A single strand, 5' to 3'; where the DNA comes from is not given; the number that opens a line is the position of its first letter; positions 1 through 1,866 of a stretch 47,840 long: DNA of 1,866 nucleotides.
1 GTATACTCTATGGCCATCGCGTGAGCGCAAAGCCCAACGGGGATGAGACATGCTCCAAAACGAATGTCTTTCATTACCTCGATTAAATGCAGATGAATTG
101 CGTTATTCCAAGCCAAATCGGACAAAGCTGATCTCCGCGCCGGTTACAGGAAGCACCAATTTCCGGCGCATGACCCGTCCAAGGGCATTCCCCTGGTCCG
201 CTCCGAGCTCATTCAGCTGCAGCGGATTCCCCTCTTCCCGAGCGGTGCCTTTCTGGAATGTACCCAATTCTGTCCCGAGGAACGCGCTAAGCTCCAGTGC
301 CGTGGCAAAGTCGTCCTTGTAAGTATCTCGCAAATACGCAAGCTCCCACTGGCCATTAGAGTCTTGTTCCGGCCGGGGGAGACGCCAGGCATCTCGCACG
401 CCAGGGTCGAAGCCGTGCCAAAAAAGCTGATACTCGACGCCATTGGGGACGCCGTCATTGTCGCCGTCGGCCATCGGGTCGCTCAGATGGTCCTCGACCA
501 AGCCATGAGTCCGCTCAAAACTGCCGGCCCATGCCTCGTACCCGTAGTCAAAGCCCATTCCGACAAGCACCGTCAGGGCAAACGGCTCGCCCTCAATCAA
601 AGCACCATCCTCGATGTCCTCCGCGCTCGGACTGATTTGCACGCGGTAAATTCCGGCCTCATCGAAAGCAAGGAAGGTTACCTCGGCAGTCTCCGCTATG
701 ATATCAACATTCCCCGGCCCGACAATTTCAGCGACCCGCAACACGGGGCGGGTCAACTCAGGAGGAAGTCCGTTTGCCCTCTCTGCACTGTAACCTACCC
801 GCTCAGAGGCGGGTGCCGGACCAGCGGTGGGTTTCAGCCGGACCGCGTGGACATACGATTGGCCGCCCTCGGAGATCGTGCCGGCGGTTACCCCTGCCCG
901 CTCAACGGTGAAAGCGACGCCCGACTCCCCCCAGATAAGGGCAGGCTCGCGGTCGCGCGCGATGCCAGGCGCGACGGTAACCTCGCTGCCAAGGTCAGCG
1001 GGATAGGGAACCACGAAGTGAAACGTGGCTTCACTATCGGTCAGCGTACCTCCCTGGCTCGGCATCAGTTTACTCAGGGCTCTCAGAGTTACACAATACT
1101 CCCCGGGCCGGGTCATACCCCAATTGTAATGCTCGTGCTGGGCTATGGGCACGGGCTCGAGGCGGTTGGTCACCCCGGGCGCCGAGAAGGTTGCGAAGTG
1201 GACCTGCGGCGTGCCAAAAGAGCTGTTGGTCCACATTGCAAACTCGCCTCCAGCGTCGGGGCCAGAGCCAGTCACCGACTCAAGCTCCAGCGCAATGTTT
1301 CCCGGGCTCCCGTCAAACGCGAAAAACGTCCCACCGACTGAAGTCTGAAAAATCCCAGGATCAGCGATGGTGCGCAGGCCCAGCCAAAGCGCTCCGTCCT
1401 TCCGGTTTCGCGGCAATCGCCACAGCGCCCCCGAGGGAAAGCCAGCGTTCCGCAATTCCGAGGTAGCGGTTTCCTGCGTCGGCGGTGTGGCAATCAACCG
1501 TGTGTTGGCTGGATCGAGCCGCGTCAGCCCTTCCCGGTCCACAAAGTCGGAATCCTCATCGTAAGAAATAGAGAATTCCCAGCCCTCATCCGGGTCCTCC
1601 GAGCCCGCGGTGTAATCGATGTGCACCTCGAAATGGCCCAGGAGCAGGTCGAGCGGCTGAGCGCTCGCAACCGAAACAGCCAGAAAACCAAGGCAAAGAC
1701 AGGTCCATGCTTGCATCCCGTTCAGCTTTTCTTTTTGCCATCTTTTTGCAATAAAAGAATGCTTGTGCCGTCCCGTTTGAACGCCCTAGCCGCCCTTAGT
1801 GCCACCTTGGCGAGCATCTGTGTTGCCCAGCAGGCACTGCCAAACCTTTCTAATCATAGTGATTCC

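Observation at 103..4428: TIGR03769-like secreted protein paired divergently with a TonB-dependent receptor and a Fur/Zur-family regulator: putative metal (zinc?) acquisition locus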

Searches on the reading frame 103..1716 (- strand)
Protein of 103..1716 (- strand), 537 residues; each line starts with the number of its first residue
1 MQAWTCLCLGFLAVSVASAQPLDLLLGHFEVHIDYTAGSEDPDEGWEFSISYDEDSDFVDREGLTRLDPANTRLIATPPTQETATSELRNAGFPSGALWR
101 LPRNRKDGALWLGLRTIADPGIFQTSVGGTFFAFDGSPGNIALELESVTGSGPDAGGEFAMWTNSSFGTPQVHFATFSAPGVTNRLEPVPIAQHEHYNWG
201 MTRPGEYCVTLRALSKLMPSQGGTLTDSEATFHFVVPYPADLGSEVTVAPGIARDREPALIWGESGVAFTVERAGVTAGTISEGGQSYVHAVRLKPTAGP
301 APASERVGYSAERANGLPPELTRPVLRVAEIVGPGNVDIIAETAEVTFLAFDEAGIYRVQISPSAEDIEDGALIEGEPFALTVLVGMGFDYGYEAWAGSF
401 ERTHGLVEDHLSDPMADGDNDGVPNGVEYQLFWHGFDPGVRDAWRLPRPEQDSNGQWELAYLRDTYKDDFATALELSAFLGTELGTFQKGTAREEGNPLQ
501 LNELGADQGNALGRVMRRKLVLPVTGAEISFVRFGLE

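Call 3: search_protein_families(library=ncbifam, proteins=[window:103-1716:-], max_evalue=1)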
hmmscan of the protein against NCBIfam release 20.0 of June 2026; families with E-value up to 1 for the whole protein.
window:103-1716:- (537 aa): 4 families
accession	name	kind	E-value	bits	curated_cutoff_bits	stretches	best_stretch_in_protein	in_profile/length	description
NF038134.1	choice_anch_M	domain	1.1e-17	64.7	55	1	31-236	5-184/184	choice-of-anchor M domain-containing protein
TIGR03773.1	anch_rpt_wall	hypoth_equivalog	1.8e-12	47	190.3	1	46-237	276-438/516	TIGR03773 family transporter-associated surface protein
TIGR03769.1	P_ac_wall_RPT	domain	2.7e-09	37.4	30.9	1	194-217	2-25/41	TIGR03769 domain-containing protein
TIGR03772.1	anch_rpt_subst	equivalog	5.2e-05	22.1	350.45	1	140-236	124-218/486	anchored repeat ABC transporter, substrate-binding protein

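Call 4: search_protein_families(library=pfam, proteins=[window:103-1716:-], max_evalue=1)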
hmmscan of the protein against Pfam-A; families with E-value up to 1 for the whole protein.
window:103-1716:- (537 aa): 0 families

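Call 8: find_homologous_proteins(query=window:103-1716:-, max_evalue=0.001)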
Query window:103-1716:- (537 aa): 66 proteins with E <= 0.001 among 8000 candidates.
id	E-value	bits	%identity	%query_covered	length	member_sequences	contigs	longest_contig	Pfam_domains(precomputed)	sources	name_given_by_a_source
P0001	0.0e+0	1234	100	100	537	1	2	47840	-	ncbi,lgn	ncbi:MAG: choice-of-anchor M domain-containing protein [Opitutales bacterium]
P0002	6.7e-117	409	42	98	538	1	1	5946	-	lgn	-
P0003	5.5e-116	406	41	100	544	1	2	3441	-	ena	-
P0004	3.1e-113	397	41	98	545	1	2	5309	-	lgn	-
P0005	4.3e-113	397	43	100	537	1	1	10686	-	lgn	-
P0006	1.7e-112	395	43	96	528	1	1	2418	-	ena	-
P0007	4.7e-111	390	42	96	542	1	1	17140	-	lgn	-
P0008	3.7e-109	384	41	99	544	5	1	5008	-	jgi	jgi:surface-anchored protein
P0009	3.6e-107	377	40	98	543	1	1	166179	-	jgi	-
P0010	8.3e-106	373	40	98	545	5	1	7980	-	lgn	-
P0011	1.2e-104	369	40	98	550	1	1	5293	-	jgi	jgi:surface-anchored protein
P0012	3.9e-104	367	41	96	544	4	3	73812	-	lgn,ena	-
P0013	7.4e-102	360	39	98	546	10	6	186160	-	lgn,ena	-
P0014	3.8e-101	357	40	97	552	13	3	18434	-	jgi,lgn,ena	jgi:surface-anchored protein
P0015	6.6e-101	357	39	97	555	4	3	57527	-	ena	-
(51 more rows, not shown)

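Call 11: find_related_loci(query=A1, collection=genome_contigs, flank=8000)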
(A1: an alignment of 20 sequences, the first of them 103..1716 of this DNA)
Query A1 (537 aa) in genome_contigs; peptide patterns used: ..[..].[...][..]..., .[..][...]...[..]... (x = any residue, [..] = any of these).
66 stretches matched a pattern; 41 encode a relative of the query (tblastn E <= 1e-3); 40 distinct loci.
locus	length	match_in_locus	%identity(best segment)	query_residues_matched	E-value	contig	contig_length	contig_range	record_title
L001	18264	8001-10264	39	17-534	3e-100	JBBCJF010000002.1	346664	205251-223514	MAG: Haloferula sp. isolate MAG_CPA_20 P10A_000000007542, whole genome shotgun sequence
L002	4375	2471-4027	39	1-534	3e-97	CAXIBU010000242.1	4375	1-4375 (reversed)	MAG TPA_asm: uncultured Verrucomicrobiales bacterium isolate ERR7163070_binner13_23 genome assembly, contig: ERZ8868561.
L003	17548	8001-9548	39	21-520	7e-96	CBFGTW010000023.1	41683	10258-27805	MAG TPA_asm: uncultured Verrucomicrobiales bacterium isolate SRR17295757_concoct_128 genome assembly, contig: ERZ2339851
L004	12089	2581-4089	39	22-526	4e-95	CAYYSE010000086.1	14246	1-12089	MAG TPA_asm: uncultured Coraliomargarita sp. isolate SRP118108_co4_14 genome assembly, contig: NODE_3698_length_14246_co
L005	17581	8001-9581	40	1-522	4e-95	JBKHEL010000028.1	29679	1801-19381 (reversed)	MAG: Opitutales bacterium isolate D1M05_14 NODE_785_length_29679_cov_10.409769, whole genome shotgun sequence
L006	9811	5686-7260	37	13-537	3e-94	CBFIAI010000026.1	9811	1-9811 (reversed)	MAG: Coraliomargaritaceae bacterium isolate Co_bin_627_permissive genome assembly, contig: Co_bin_627_permissive_c26, wh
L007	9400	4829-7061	39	18-534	3e-93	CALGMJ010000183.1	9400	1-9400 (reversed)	MAG: uncultured Verrucomicrobiales bacterium isolate R1_Bin_Bin_114_1 genome assembly, contig: c_000001252030, whole gen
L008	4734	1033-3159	40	12-534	3e-93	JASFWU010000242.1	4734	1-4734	MAG: Akkermansiaceae bacterium isolate D0608WATERmetaG_Bin_550 D0608WATERmetaG_FD_scaffold_10615_c1, whole genome shotgu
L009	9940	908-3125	37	5-534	8e-93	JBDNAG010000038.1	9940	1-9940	MAG: Akkermansiaceae bacterium isolate SCSW4.bin.19 k97_53682, whole genome shotgun sequence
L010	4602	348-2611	38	11-534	2e-92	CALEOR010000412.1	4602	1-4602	MAG TPA_asm: uncultured Verrucomicrobiales bacterium isolate SRR3933180_bin.43_CONCOCT_v1.1_MAG genome assembly, contig:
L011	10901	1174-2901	38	19-536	2e-91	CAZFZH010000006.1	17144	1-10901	MAG TPA_asm: uncultured Opitutales bacterium isolate SRP128890_co1_205 genome assembly, contig: NODE_5231_length_17144_c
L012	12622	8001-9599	39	6-537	1e-95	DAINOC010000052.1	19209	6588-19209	MAG TPA_asm: Opitutales bacterium isolate CTOTU7327 NODE_3272_length_19209_cov_14.906651, whole genome shotgun sequence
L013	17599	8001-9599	37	6-520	5e-90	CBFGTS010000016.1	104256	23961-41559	MAG TPA_asm: uncultured Haloferula sp. isolate SRR17295758_binner23_Refined_108 genome assembly, contig: ERZ23579493.95,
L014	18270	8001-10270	33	1-536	6e-88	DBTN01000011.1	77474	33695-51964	MAG TPA_asm: Akkermansiaceae bacterium UBA1315 UBA1315_contig_3372, whole genome shotgun sequence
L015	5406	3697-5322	35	21-536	1e-87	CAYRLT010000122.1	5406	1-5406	MAG TPA_asm: uncultured Luteolibacter sp. isolate binchicken_co255_36 genome assembly, contig: k141_491806, whole genome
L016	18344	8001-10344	40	23-537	1e-96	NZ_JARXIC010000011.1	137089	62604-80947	Thalassobacterium sedimentorum strain SDUM461004 scaffold_11_length=137090, whole genome shotgun sequence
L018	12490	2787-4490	35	5-537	1e-86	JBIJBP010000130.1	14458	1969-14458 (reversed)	MAG: Prosthecobacter sp. isolate ME2006-08-08D7_3300042516_group2_bin8 Rohwer_bin2775_scaffold_2648_c1, whole genome sho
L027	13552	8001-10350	34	11-537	3e-70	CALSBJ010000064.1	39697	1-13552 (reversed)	MAG: Akkermansia muciniphila isolate JJ-MIS3-109-1-m2-bin118 genome assembly, contig: JJ-MIS3-109-C148, whole genome sho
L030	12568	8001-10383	32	11-520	2e-64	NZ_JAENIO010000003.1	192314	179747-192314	Roseibacillus ishigakijimensis strain KCTC 12986 scaffold_3_192315, whole genome shotgun sequence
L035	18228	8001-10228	39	7-534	3e-92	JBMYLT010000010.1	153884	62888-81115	MAG: Akkermansiaceae bacterium isolate ME_XS_2108_bin39 ME_XS_2108_bin39_9, whole genome shotgun sequence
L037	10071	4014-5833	46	27-240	1e-50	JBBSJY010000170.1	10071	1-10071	MAG: Verrucomicrobiales bacterium isolate LS4_metabat2.159 LS4_metabat2.159_K_2232776_L_10071_cov_26.0057, whole genome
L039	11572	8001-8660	40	17-236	6e-42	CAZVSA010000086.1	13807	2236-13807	MAG TPA_asm: uncultured Luteolibacter sp. isolate SRP344714_co1_261 genome assembly, contig: NODE_8116_length_13807_cov_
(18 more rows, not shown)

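Call 16: search_protein_families(library=pfam, proteins=[L016:9655-10416:+, L016:10510-11061:+, L016:3419-5536:+, L016:11734-13224:+, L016:11209-11700:-, L001:9155-10399:+, L001:4188-5522:-, L001:10475-11431:-, L001:11669-13525:+, L016:1648-2892:-], max_evalue=0.01)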
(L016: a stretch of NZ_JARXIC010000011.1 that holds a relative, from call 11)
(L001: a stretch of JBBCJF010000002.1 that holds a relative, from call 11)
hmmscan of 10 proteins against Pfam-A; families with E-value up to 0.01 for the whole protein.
L016:9655-10416:+ (253 aa): 1 family
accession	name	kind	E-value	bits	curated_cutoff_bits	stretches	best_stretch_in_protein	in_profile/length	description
PF07589.16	PEP-CTERM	-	0.00083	19.8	20.7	1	226-249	2-24/24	PEP-CTERM motif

L016:10510-11061:+ (183 aa): 1 family
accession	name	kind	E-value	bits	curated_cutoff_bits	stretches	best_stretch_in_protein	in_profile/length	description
PF01475.25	FUR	-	1.7e-17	64.1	23.1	1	58-174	2-121/121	Ferric uptake regulator family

L016:3419-5536:+ (705 aa): 3 families
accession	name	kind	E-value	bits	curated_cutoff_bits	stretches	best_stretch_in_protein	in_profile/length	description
PF00593.30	TonB_dep_Rec_b-barrel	-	6.4e-30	105.8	27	1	298-674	43-436/436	TonB dependent receptor-like, beta-barrel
PF07715.20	Plug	-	7.2e-22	78.4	23.9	1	49-153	3-107/107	TonB-dependent Receptor Plug Domain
PF14905.12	OMP_b-brl_3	-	0.0034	16.9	27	1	409-538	113-247/408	Outer membrane protein beta-barrel family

L016:11734-13224:+ (496 aa): 0 families

L016:11209-11700:- (163 aa): 1 family
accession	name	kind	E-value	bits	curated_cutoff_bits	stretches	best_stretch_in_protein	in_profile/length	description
PF03203.19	MerC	-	6e-24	85.1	27.6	1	16-153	1-108/108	MerC mercury resistance protein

L001:9155-10399:+ (414 aa): 0 families

L001:4188-5522:- (444 aa): 0 families

L001:10475-11431:- (318 aa): 1 family
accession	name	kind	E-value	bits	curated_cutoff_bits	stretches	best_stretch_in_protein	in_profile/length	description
PF07589.16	PEP-CTERM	-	0.0011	19.4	20.7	1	296-318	2-24/24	PEP-CTERM motif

L001:11669-13525:+ (618 aa): 6 families
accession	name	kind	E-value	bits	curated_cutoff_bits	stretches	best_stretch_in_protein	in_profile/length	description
PF22645.1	GKRP_SIS_N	-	3.7e-19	69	27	1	378-480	5-111/113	Glucokinase regulatory protein N-terminal SIS domain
PF01869.26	BcrAD_BadFG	-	4.4e-19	69.5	31.5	1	4-278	1-251/271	BadF/BadG/BcrA/BcrD ATPase family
PF13580.11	SIS_2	-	2.6e-06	28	27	1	370-489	16-134/138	SIS domain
PF20741.3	GKRP-like_C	-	6.1e-06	27.1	27.7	1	549-584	2-37/100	C-terminal lid domain of glucokinase regulatory protein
PF22198.1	GKRP_SIS_2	-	1.6e-05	25.2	27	1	370-436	2-68/191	Glucokinase regulatory protein, second SIS domain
PF01380.27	SIS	-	0.0019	18.4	25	1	455-497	50-92/131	SIS domain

L016:1648-2892:- (414 aa): 2 families
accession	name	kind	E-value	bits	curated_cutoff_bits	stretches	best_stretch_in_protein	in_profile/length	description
PF02646.22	RmuC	-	9.1e-100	333.9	26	1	105-393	2-287/291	RmuC family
PF21121.2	Nup49_C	-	0.0038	18.2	28.5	0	353-383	4-34/87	Nucleoporin Nup49 C-terminal helical region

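Call 17: search_protein_families(library=ncbifam, proteins=[L016:9655-10416:+, L016:10510-11061:+, L016:3419-5536:+, L016:11734-13224:+, L016:11209-11700:-, L001:9155-10399:+, L001:4188-5522:-, L001:10475-11431:-, L001:11669-13525:+, L016:1648-2892:-], max_evalue=0.01)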
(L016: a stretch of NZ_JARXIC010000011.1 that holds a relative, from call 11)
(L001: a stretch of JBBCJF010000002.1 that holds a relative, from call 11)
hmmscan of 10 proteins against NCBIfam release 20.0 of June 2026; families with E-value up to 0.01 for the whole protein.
L016:9655-10416:+ (253 aa): 8 families
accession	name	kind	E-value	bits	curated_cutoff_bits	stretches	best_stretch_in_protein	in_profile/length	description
NF038134.1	choice_anch_M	domain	1.4e-21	77.4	55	1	30-225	3-184/184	choice-of-anchor M domain-containing protein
TIGR03773.1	anch_rpt_wall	hypoth_equivalog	3.5e-14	52.6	190.3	1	69-225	17-165/516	TIGR03773 family transporter-associated surface protein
TIGR03772.1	anch_rpt_subst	equivalog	8.5e-07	28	350.45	1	139-236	128-229/486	anchored repeat ABC transporter, substrate-binding protein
TIGR03769.1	P_ac_wall_RPT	domain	8.6e-06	26.2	30.9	1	185-225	1-41/41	TIGR03769 domain-containing protein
NF038129.1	PEP_NF038129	equivalog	2.8e-05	24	65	1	159-249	101-194/194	NF038129 family PEP-CTERM protein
NF038124.1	PEP_CTERM_TLD_A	exception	0.00036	20.2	100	1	217-249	202-235/235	PEP_CTERM-anchored TLD domain-containing protein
NF033554.9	floc_PepA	equivalog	0.00096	19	80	1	131-249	148-259/261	flocculation-associated PEP-CTERM protein PepA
TIGR02595.1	PEP_CTERM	domain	0.0017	19.1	16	1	226-249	1-23/24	PEP-CTERM sorting domain-containing protein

L016:10510-11061:+ (183 aa): 9 families
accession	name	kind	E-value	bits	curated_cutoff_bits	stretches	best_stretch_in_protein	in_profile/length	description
NF051892.1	TransRegFurBacil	equivalog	3.1e-16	59.7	220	1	48-182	5-145/149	ferric iron uptake transcriptional regulator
NF051891.1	TransRegFurHelico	equivalog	3.6e-13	49.6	200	1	45-182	4-147/148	ferric iron uptake transcriptional regulator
NF052545.1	TransRegPerRClab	equivalog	6.4e-13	48.9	180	1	53-182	6-136/138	transcriptional regulator PerR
NF006999.0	PRK09462.1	equivalog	1.8e-12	47.1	146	1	55-179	8-135/148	ferric iron uptake transcriptional regulator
NF047406.1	TransRegPerRTherm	equivalog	1.5e-08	34.9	200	1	61-181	5-126/130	manganese-dependent transcriptional regulator PerR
NF045678.1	TransRegIrrA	equivalog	5.9e-06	26.2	150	1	51-138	9-98/138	iron response transcriptional regulator IrrA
NF008646.0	PRK11639.1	equivalog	8.4e-06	25.6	167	1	59-181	21-147/171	zinc uptake transcriptional repressor Zur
NF045677.1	FeRespRegIrr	equivalog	1.5e-05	25.1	170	1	54-140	3-91/127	Fur family transcriptional regulator Irr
NF047462.1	FUR_perox_PerRA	exception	0.0022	18.5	200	1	56-140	13-97/142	peroxide-responsive transcriptional repressor PerRA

L016:3419-5536:+ (705 aa): 28 families (the best 25 are shown)
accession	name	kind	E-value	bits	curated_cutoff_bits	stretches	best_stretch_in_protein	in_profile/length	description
NF038289.1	Zn_piracy_ZnuD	exception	6.9e-131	438.1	950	1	16-705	12-685/685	zinc piracy TonB-dependent receptor ZnuD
TIGR01786.1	TonB-hemlactrns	subfamily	3e-39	135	323.75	2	394-705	378-719/719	TonB-dependent hemoglobin/transferrin/lactoferrin family receptor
TIGR01785.1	TonB-hemin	subfamily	2.6e-37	128.6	316.85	2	36-225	3-196/677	TonB-dependent heme/hemoglobin receptor family protein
TIGR01783.1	TonB-siderophor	subfamily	2.6e-24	85.9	223.5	2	58-216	9-161/649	TonB-dependent siderophore receptor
TIGR01778.1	TonB-copper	equivalog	2.7e-19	69.4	472.45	2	466-640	397-559/637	TonB-dependent copper receptor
TIGR01779.1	TonB-B12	equivalog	5.4e-16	58.3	599.7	1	10-212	6-201/614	TonB-dependent vitamin B12 receptor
NF010010.0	PRK13483.1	equivalog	2.8e-12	45.4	927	1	13-177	12-181/660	ligand-gated channel protein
NF010038.0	PRK13513.1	equivalog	6.5e-11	41.5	942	1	13-164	17-170/659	ligand-gated channel protein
NF007926.1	PRK10641.1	equivalog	1.8e-10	40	836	1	31-160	24-155/617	TonB-dependent vitamin B12 receptor BtuB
NF010048.1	PRK13524.1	subfamily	2.9e-10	39.3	493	1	126-172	143-190/744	FepA family TonB-dependent siderophore receptor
NF007478.2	PRK10064.1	equivalog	4.2e-10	38.5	745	1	20-166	17-165/663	catecholate siderophore receptor CirA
NF010011.0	PRK13484.1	equivalog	4.8e-09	35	1197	1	19-167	18-167/682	IreA family TonB-dependent siderophore receptor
NF050067.1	TonBEntbctnRecCfrA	equivalog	2.2e-08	32.9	1200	1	24-164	16-163/698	TonB-dependent ferric enterobactin receptor CfrA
NF010051.0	PRK13528.1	subfamily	2.7e-08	32.5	583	1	127-165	140-177/727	FepA family TonB-dependent siderophore receptor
NF007465.0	PRK10044.1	equivalog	3.2e-08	32.2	803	1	75-212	103-236/726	ferrichrome porin FhuA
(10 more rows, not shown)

L016:11734-13224:+ (496 aa): 0 families

L016:11209-11700:- (163 aa): 0 families

L001:9155-10399:+ (414 aa): 4 families
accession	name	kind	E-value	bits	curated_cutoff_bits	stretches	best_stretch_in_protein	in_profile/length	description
NF038134.1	choice_anch_M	domain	2.7e-27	96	55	1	206-392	1-184/184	choice-of-anchor M domain-containing protein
TIGR03773.1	anch_rpt_wall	hypoth_equivalog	6.2e-25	88.1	190.3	1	201-393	254-438/516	TIGR03773 family transporter-associated surface protein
TIGR03769.1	P_ac_wall_RPT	domain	2.1e-07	31.4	30.9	1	352-392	1-41/41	TIGR03769 domain-containing protein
TIGR03772.1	anch_rpt_subst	equivalog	0.00049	18.8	350.45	0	311-392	128-218/486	anchored repeat ABC transporter, substrate-binding protein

L001:4188-5522:- (444 aa): 0 families

L001:10475-11431:- (318 aa): 4 families
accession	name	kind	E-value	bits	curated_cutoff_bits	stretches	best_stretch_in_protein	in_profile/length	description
NF040463.1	all3515_fam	subfamily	5e-73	245.7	75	1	77-299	1-227/227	all3515 family Zur-repressed PEP-CTERM protein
NF038129.1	PEP_NF038129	equivalog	3.5e-05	23.7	65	1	230-318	115-194/194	NF038129 family PEP-CTERM protein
NF033554.9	floc_PepA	equivalog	0.00018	21.4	80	1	210-318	157-260/261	flocculation-associated PEP-CTERM protein PepA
NF038120.1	PEP_CTERM_QFxxD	subfamily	0.0028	17.6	80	1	291-318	188-214/215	NF038120 family PEP-CTERM protein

L001:11669-13525:+ (618 aa): 5 families
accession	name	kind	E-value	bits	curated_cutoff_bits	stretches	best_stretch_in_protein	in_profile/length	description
NF003915.0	PRK05441.1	subfamily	5.7e-99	330.9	168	1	332-605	5-278/300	N-acetylmuramic acid 6-phosphate etherase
NF009222.0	PRK12570.1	subfamily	1.7e-86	289.9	255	1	332-592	12-272/307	N-acetylmuramic acid 6-phosphate etherase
TIGR00274.1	TIGR00274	equivalog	1.2e-84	283.8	302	1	335-605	3-273/291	N-acetylmuramic acid 6-phosphate etherase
NF046058.1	NagK_SO3507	equivalog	3.1e-18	66.3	370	1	2-235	10-239/295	N-acetylglucosamine kinase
TIGR00441.1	gmhA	equivalog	0.0022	18.1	209.45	0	382-507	4-128/154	D-sedoheptulose 7-phosphate isomerase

L016:1648-2892:- (414 aa): 1 family
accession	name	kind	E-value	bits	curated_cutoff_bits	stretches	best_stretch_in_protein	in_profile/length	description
NF007686.0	PRK10361.1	equivalog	2e-41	142.1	810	1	35-378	74-412/475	DNA recombination protein RmuC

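Call 24: search_solved_structures(query=A2, max_evalue=1)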
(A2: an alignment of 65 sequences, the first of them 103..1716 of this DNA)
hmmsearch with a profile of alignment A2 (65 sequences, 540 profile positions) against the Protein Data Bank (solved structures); distinct sequences matched with E-value up to 1: 0.

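Call 39: predict_structure(alignment_id=A2)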
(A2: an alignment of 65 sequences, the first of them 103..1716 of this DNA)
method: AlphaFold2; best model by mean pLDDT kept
length: 537 residues; sequences in the alignment: 65
mean_pLDDT: 90.9   pTM: 0.91
mean pLDDT of the five models: 90.9, 90.2, 90.1, 90.0, 89.5
residues with pLDDT >= 90: 400; 70-90: 99; 50-70: 34; < 50: 4
segments of 3 or more residues with pLDDT < 50: 1-4
pLDDT, mean of each block of 10 residues (from residue 1): 50 63 92 96 98 84 93 95 94 94 93 95 96 94 98 96 92 88 90 95 98 98 97 98 96 88 91 97 96 92 86 82 96 98 95 98 97 96 97 97 98 97 97 97 95 88 90 82 80 61 84 94 72 87
secondary structure, 60 per line:
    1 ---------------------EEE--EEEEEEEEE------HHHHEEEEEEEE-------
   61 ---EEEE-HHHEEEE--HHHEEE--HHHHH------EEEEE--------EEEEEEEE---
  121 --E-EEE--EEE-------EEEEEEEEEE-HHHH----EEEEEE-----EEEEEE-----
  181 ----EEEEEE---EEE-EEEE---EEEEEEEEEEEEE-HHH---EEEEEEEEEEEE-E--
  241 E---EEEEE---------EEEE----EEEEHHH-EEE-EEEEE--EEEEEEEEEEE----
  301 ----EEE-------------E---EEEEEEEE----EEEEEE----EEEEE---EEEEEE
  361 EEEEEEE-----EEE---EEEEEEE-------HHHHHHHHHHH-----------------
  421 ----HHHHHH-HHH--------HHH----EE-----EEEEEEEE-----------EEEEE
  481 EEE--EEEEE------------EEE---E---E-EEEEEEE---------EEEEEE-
elements in order: E22-24 E27-35 H42-45 E46-53 E64-67 E72-75 E81-83 H86-90 E97-101 E110-117 E125-127 E130-132 E140-149 H151-154 E159-164 E170-175 E185-190 E194-196 E198-201 E205-217 E225-236 E245-249 E259-262 E267-270 E275-277 E279-283 E286-296 E305-307 E325-332 E337-342 E347-351 E355-367 E373-375 E379-385 H393-403 H425-430 E457-464 E476-483 E486-490 E503-505 E515-521 E531-536
